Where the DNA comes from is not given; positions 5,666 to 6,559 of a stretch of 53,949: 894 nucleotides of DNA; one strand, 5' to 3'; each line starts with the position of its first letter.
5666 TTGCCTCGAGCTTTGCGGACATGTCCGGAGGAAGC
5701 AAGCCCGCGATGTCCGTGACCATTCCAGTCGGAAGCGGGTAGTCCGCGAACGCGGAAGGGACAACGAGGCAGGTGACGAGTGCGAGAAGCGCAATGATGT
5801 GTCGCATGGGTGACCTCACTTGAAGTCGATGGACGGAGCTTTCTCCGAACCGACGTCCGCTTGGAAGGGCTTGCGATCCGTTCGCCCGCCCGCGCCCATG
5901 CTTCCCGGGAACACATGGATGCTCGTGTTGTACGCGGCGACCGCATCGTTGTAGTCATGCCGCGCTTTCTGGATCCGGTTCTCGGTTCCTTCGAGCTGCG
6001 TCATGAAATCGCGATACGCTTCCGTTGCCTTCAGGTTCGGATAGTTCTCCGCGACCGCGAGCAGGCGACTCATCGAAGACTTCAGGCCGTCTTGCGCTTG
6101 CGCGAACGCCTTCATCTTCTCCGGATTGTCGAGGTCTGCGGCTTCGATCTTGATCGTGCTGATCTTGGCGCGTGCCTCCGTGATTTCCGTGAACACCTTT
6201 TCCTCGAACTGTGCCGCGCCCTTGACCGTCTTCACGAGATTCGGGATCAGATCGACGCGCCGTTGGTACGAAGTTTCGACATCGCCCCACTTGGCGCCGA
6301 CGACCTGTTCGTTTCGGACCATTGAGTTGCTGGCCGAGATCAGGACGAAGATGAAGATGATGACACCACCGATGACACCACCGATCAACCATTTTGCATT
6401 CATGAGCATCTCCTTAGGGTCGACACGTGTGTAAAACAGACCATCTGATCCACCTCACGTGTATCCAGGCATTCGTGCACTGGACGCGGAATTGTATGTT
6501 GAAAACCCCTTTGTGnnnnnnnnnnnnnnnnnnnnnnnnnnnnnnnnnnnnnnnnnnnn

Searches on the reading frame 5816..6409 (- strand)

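Call 57: search_protein_families(library=pfam, proteins=[window:5816-6409:-], max_evalue=0.001)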
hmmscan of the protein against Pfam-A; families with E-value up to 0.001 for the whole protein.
window:5816-6409:- (197 aa): 1 family
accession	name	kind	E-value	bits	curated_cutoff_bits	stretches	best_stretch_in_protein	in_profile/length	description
PF04011.17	LemA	-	1.2e-48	165.2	26.2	1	40-196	1-149/149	LemA family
